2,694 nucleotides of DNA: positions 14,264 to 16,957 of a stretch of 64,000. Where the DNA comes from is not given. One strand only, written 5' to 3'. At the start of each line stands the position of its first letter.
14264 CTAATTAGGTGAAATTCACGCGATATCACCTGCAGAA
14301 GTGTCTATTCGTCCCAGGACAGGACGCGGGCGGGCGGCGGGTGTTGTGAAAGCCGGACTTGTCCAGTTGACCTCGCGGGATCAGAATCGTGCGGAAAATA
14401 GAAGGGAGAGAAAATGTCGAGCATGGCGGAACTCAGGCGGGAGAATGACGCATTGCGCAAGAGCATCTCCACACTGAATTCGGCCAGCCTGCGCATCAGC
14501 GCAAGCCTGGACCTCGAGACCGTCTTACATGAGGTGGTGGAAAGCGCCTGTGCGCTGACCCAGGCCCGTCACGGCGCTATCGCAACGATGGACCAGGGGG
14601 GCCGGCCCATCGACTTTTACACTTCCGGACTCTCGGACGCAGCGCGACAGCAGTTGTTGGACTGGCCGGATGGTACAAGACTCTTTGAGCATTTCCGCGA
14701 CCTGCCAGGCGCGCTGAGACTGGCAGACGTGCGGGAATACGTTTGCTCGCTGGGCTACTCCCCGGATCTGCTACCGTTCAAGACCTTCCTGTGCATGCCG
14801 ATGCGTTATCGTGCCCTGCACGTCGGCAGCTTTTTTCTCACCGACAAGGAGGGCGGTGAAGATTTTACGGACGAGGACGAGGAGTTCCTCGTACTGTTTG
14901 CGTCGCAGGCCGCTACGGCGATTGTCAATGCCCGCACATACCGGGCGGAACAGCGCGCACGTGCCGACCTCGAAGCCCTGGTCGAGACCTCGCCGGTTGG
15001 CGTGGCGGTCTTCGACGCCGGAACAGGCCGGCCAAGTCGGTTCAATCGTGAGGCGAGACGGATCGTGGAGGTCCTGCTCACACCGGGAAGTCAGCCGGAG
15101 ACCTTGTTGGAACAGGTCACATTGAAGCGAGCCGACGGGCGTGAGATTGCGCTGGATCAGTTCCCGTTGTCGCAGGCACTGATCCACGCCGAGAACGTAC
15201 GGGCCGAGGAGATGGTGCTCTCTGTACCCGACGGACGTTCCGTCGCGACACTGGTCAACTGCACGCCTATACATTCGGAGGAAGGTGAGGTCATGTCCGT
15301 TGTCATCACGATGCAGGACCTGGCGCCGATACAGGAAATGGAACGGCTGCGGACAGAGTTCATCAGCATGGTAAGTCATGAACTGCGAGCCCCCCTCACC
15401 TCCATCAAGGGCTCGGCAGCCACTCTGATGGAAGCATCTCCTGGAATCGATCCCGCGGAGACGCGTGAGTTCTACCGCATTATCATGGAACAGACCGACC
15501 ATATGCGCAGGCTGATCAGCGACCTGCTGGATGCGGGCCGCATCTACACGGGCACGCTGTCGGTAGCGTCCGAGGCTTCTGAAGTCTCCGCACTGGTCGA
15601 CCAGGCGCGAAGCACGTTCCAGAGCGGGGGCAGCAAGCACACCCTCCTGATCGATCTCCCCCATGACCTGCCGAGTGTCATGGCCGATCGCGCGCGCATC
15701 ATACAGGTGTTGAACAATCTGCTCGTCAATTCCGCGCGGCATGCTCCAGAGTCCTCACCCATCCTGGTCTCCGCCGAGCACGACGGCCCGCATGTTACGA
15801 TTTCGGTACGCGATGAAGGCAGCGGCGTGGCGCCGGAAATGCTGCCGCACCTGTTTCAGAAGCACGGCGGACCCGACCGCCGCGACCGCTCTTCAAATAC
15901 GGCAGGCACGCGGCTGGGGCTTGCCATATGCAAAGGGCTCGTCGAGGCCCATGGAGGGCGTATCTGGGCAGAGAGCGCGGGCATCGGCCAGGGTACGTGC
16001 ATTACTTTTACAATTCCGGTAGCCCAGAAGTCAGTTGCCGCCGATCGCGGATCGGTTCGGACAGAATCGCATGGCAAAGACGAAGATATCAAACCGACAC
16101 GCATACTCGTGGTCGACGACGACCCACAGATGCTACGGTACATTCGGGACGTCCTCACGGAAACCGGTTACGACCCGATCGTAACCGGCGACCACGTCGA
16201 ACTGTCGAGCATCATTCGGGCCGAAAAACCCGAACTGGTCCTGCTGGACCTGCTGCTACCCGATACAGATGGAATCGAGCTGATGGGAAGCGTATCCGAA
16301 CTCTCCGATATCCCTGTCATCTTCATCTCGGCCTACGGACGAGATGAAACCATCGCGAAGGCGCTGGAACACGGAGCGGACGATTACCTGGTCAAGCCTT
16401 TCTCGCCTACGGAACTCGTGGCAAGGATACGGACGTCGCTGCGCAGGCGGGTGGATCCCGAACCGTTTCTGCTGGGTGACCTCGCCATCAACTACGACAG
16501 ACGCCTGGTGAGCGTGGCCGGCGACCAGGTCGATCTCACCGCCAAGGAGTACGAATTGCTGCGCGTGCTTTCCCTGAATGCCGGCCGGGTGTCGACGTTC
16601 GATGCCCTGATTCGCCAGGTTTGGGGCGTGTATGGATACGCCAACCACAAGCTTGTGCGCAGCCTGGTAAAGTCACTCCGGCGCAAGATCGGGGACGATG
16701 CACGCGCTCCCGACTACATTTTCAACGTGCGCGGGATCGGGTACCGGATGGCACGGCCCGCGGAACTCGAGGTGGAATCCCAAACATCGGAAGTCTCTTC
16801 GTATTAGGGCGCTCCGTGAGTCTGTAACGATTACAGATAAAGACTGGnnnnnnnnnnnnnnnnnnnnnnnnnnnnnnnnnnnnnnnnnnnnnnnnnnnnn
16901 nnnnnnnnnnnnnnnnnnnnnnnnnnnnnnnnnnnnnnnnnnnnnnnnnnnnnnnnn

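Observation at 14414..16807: Unusual one-component architecture: sensor histidine kinase fused to a complete OmpR-type response regulator (REC + winged helix)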

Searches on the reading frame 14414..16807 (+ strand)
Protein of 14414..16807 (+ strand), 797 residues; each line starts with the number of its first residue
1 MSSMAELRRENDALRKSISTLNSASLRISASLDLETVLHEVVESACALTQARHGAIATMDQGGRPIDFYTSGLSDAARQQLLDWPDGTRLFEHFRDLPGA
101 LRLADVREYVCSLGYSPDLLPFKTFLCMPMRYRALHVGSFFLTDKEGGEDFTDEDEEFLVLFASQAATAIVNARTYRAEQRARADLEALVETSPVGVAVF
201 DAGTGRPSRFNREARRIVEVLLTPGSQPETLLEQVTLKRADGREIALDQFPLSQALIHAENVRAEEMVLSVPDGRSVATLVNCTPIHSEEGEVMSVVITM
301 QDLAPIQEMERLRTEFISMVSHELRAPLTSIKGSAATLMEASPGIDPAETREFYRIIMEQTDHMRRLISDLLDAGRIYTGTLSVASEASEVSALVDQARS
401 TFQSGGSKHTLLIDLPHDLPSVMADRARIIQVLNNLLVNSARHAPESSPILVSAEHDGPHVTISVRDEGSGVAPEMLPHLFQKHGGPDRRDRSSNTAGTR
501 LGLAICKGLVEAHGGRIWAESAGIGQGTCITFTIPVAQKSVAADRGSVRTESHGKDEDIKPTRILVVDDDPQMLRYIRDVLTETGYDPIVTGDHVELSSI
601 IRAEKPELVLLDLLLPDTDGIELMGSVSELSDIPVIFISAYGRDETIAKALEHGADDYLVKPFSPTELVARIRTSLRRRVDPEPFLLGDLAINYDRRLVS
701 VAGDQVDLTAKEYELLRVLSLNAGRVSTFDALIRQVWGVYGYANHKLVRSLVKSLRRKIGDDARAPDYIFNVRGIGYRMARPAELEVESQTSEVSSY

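Call 5: search_protein_families(library=ncbifam, proteins=[window:14414-16807:+], max_evalue=0.01)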
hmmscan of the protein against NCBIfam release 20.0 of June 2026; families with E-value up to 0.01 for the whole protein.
window:14414-16807:+ (797 aa): 161 families (the best 25 are shown)
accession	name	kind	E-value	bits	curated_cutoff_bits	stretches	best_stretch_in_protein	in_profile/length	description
NF046044.1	PnpS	equivalog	1e-53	182.8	400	1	174-535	45-390/390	two-component system histidine kinase PnpS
NF040689.1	MtrAB_MtrA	equivalog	4.1e-52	176.7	300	1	564-779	1-218/219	MtrAB system response regulator MtrA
TIGR02956.1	TMAO_torS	equivalog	3.3e-51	174.4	676.5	1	310-677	461-821/967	TMAO reductase system sensor histidine kinase/response regulator TorS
NF033092.0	HK_WalK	equivalog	1.7e-50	172.2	725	1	263-536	321-594/594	cell wall metabolism sensor histidine kinase WalK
TIGR02966.1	phoR_proteo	equivalog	3e-47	161.3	334.2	1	257-533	64-332/333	phosphate regulon sensor histidine kinase PhoR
NF041880.1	EPS_EpsF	equivalog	2.5e-45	154.9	900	2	279-532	233-487/492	response regulator EpsF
NF045944.1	ResRegRpaBCyano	equivalog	7.3e-44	149.8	330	1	565-780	1-228/229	response regulator transcription factor RpaB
TIGR02154.1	PhoB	equivalog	6.5e-43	146.6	296.2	1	562-779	3-225/226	phosphate regulon transcriptional regulator PhoB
NF038297.2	hybrid_HK_HrmK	equivalog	4e-42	144.7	725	1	276-664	201-596/607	hybrid histidine kinase/response regulator HrmK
NF040534.1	resp_reg_YycF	equivalog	2.9e-41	141.3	340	1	563-779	2-227/231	response regulator YycF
NF006800.0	PRK09303.1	equivalog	3e-41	141.6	342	1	309-539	147-380/383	histidine kinase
NF007982.1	PRK10710.1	equivalog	2.9e-40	138.3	380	1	560-779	6-227/235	envelope stress response regulator BaeR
NF041733.1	resp_reg_CseB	equivalog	3.1e-40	137.9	350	1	563-780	2-227/228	two-component system response regulator CseB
NF047465.1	hybrid_HK_LvrA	exception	7e-40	136.8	1200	1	306-674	195-582/819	hybrid histidine kinase/response regulator LvrA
NF040691.1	MtrAB_MtrB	equivalog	3e-38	132.1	450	1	303-538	261-494/507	MtrAB system histidine kinase MtrB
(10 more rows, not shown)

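Call 6: search_protein_families(library=pfam, proteins=[window:14414-16807:+], max_evalue=0.01)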
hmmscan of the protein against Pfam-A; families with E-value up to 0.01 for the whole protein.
window:14414-16807:+ (797 aa): 11 families
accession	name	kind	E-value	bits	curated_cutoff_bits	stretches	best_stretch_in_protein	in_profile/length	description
PF02518.31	HATPase_c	-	5.6e-27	94.8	26.4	1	425-537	2-110/111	Histidine kinase-, DNA gyrase B-, and HSP90-like ATPase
PF00072.30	Response_reg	-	1.2e-25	90.2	30.2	1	564-673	1-111/111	Response regulator receiver domain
PF00486.34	Trans_reg_C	-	1.1e-19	70.7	26.2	1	703-779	1-77/77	Transcriptional regulatory protein, C terminal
PF00512.31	HisKA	-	5.8e-16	58.7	26.9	1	313-377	2-63/66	His Kinase A (phospho-acceptor) domain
PF13185.12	GAF_2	-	1.1e-11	45.5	28.6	1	32-170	2-135/136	GAF domain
PF01590.32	GAF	-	5e-10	40.5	22.4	1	33-170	1-133/133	GAF domain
PF00989.32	PAS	-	4.9e-07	30.2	22.6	1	185-302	2-112/113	PAS fold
PF13492.12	GAF_3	-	5e-05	24.2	27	1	119-171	77-128/129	GAF domain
PF13581.12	HATPase_c_2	-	0.00017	22.1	27.4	1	434-516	37-113/127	Histidine kinase-like ATPase domain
PF13426.13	PAS_9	-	0.00042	21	27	1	252-303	58-101/103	PAS domain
PF13188.13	PAS_8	-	0.0055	17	21.8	0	186-220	3-36/65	PAS domain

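Call 11: find_homologous_proteins(query=window:14414-16807:+, max_evalue=1e-20)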
Query window:14414-16807:+ (797 aa): 7971 proteins with E <= 1e-20 among 8000 candidates; the best 120 are listed.
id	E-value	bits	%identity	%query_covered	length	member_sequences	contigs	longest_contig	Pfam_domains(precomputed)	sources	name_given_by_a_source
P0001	0.0e+0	1756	100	100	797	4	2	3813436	PF13185.13,PF01590.33,PF02518.32,PF00486.35,PF00512.32,PF00989.32,PF00072.31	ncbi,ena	-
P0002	0.0e+0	1491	86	100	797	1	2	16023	PF13185.13,PF01590.33,PF02518.32,PF00486.35,PF13492.13,PF00512.32,PF00989.32,PF00072.31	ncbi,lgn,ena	-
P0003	0.0e+0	1479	85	100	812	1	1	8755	PF13185.13,PF01590.33,PF02518.32,PF00486.35,PF13492.13,PF00512.32,PF00989.32,PF00072.31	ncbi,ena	-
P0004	0.0e+0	1467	85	99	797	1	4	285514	PF13185.13,PF01590.33,PF02518.32,PF00486.35,PF00512.32,PF00989.32,PF00072.31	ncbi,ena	-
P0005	0.0e+0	1450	83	98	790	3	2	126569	PF13185.13,PF01590.33,PF02518.32,PF00486.35,PF00512.32,PF00989.32,PF00072.31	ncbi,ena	-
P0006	0.0e+0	1447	83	100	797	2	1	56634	PF13185.13,PF01590.33,PF02518.32,PF00486.35,PF00512.32,PF00989.32,PF00072.31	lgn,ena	-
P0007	0.0e+0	1439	85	98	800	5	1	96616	PF13185.13,PF01590.33,PF02518.32,PF00486.35,PF00512.32,PF00989.32,PF00072.31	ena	-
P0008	0.0e+0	1439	83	100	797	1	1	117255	PF13185.13,PF01590.33,PF02518.32,PF00486.35,PF00512.32,PF00989.32,PF00072.31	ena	-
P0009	0.0e+0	1438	83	100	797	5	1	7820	PF13185.13,PF01590.33,PF02518.32,PF00486.35,PF00512.32,PF00989.32,PF00072.31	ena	-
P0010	0.0e+0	1427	82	100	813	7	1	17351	PF13185.13,PF01590.33,PF02518.32,PF00486.35,PF00512.32,PF00989.32,PF00072.31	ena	-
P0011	0.0e+0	1422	82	98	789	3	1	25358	PF13185.13,PF01590.33,PF02518.32,PF00486.35,PF13492.13,PF00512.32,PF00989.32,PF00072.31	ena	-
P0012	0.0e+0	1421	82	100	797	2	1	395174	PF13185.13,PF01590.33,PF02518.32,PF00486.35,PF13492.13,PF00512.32,PF00989.32,PF00072.31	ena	-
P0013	0.0e+0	1418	81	99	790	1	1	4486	PF13185.13,PF01590.33,PF02518.32,PF00486.35,PF00512.32,PF00989.32,PF00072.31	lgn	-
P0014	0.0e+0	1417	82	99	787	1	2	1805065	PF13185.13,PF01590.33,PF02518.32,PF00486.35,PF13492.13,PF00512.32,PF00989.32,PF00072.31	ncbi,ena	-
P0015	0.0e+0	1413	83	98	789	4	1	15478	PF13185.13,PF01590.33,PF02518.32,PF00486.35,PF00512.32,PF00989.32,PF00072.31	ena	-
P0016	0.0e+0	1412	82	99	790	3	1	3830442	PF13185.13,PF01590.33,PF02518.32,PF00486.35,PF13492.13,PF00512.32,PF00989.32,PF00072.31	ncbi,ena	-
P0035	0.0e+0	1134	69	97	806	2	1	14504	PF13185.13,PF01590.33,PF13581.13,PF08448.17,PF02518.32,PF00486.35,PF00512.32,PF00989.32,PF00072.31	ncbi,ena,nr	ncbi:MAG: response regulator [Gemmatimonadetes bacterium]|nr:response regulator [Gemmatimonadota bac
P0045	0.0e+0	1105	67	98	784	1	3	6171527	PF13185.13,PF01590.33,PF13581.13,PF02518.32,PF00486.35,PF00512.32,PF00989.32,PF00072.31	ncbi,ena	-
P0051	0.0e+0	1096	67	97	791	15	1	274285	PF13185.13,PF01590.33,PF13581.13,PF02518.32,PF00486.35,PF00512.32,PF00989.32,PF00072.31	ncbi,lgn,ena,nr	ncbi:MAG: response regulator [Gemmatimonadetes bacterium]|nr:response regulator [Gemmatimonadota bac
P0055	0.0e+0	1092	66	98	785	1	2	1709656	PF13185.13,PF01590.33,PF08448.17,PF02518.32,PF00486.35,PF13492.13,PF00512.32,PF00989.32,PF00072.31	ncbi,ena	-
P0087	0.0e+0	1080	66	98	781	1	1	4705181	PF13185.13,PF01590.33,PF13581.13,PF02518.32,PF00486.35,PF00512.32,PF00989.32,PF00072.31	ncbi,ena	-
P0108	0.0e+0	1075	65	98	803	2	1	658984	PF13185.13,PF01590.33,PF13581.13,PF02518.32,PF00486.35,PF00512.32,PF00989.32,PF00072.31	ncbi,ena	-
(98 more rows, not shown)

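Call 12: find_related_loci(query=window:14414-16807:+, collection=genome_contigs, flank=8000)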
Query window:14414-16807:+ (797 aa) in genome_contigs; peptide patterns used: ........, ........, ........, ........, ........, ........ (x = any residue, [..] = any of these).
128 stretches matched a pattern; 27 encode a relative of the query (tblastn E <= 1e-3); 27 distinct loci.
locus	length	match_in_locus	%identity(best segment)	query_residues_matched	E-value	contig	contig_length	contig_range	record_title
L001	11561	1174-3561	86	1-796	0e+0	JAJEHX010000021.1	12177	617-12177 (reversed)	MAG: Candidatus Latescibacterota bacterium isolate p16x63bins.21 k141_623181, whole genome shotgun sequence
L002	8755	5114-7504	85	1-797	0e+0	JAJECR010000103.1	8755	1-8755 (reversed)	MAG: Candidatus Latescibacterota bacterium isolate jk18xAbins.29 k141_384984, whole genome shotgun sequence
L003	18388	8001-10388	82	1-796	0e+0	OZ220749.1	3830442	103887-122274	MAG: bacterium isolate 072a604d-d951-4d4f-bb27-b5f30d89a258 genome assembly, chromosome: 1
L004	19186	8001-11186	85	1-792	0e+0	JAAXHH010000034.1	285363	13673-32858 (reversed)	MAG: Candidatus Latescibacterota bacterium isolate Plut_88884 unfiltered_Plut_88884_genomic_contig_70128, whole genome s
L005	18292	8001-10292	56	11-784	0e+0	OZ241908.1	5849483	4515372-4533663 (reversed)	MAG: Candidatus Azotimanducaceae bacterium isolate 16e1fe49-7b92-4528-a68f-5a19ecc53174 genome assembly, chromosome: 1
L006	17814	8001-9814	41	18-624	1e-29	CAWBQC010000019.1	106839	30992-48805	MAG: uncultured Actinomycetes bacterium isolate MFD08988.bin.3.3 genome assembly, contig: contig_50347, whole genome sho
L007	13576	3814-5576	37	304-779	3e-34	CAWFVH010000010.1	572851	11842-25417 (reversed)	MAG: uncultured Actinomycetes bacterium isolate MFD04967.bin.2.146 genome assembly, contig: contig_43252, whole genome s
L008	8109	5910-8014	39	18-722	2e-28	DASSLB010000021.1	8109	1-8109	MAG TPA_asm: Gaiellaceae bacterium isolate SMAG_U1158 k141_741, whole genome shotgun sequence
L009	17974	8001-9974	38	15-673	3e-28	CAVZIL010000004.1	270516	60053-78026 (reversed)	MAG: uncultured Actinomycetes bacterium isolate MFD00962.bin.2.37 genome assembly, contig: contig_15422, whole genome sh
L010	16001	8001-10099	39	18-721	3e-28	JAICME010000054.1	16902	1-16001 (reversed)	MAG: Thermoleophilia bacterium isolate LS_ISSM_2_bin.116 k141_3959245_length_16902_cov_42.3044, whole genome shotgun seq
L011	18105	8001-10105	38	18-722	7e-28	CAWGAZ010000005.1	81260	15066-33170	MAG: uncultured Actinomycetes bacterium isolate MFD06714.bin.2.184 genome assembly, contig: contig_79856, whole genome s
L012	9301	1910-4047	34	4-722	2e-27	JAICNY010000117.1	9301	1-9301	MAG: Thermoleophilia bacterium isolate OFN_bin.31 k141_185468_length_9301_cov_13.5737, whole genome shotgun sequence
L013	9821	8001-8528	37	18-192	3e-27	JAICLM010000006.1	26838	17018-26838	MAG: Thermoleophilia bacterium isolate GZL_HY_2_bin.146 k141_1739368_length_26838_cov_45.3277, whole genome shotgun sequ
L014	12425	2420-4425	37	15-673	2e-27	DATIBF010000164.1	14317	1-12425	MAG TPA_asm: Gaiellaceae bacterium isolate SMAG_U16283 k141_1033295, whole genome shotgun sequence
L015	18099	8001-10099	38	18-722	3e-27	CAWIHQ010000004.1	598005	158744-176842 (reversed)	MAG: uncultured Actinomycetes bacterium isolate MFD05502.bin.1.165 genome assembly, contig: contig_53589, whole genome s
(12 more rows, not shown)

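Call 13: search_solved_structures(query=window:14414-16807:+, max_evalue=0.00001)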
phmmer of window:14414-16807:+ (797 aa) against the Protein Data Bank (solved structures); distinct sequences matched with E-value up to 0.00001: 317 (the best 60 are shown).
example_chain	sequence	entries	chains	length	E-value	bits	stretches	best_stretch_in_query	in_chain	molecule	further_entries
2gwr_A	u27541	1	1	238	6e-42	147.1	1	561-783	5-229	DNA-binding response regulator mtrA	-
4b09_A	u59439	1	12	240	5.8e-35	124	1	561-780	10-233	TRANSCRIPTIONAL REGULATORY PROTEIN BAER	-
6azr_A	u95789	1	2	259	9.1e-35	123.4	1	299-535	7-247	Sensor histidine kinase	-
2c2a_A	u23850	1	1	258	3.2e-34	121.6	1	299-535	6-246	SENSOR HISTIDINE KINASE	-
5uht_A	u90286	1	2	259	3.3e-34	121.6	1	299-535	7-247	Sensor histidine kinase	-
3dge_A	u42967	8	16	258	3.7e-34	121.4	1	300-535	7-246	Sensor protein | Histidine kinase | Sensor histidine kinase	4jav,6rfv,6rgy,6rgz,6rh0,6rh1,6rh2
6lgq_D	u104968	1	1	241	6e-34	120.7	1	562-779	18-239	DNA-binding response regulator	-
4kfc_A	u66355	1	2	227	9.2e-34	120.1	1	563-779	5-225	KDP operon transcriptional regulatory protein KdpE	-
4jas_A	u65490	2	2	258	1.3e-33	119.6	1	300-535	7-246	Histidine kinase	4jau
4kny_A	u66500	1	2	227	1.7e-33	119.2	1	563-779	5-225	KDP operon transcriptional regulatory protein KdpE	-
2oqr_A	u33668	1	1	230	7.8e-33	117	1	562-779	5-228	Sensory transduction protein regX3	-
6rh7_A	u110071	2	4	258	8.9e-33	116.8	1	300-535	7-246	Sensor histidine kinase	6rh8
8u4x_A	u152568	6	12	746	1e-30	110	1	305-537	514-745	histidine kinase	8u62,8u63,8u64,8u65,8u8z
4i5s_A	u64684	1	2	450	6.3e-30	107.4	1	287-544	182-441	Putative histidine kinase CovS; VicK-like protein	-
3q9s_A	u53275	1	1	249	2e-29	105.7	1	561-760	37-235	DNA-binding response regulator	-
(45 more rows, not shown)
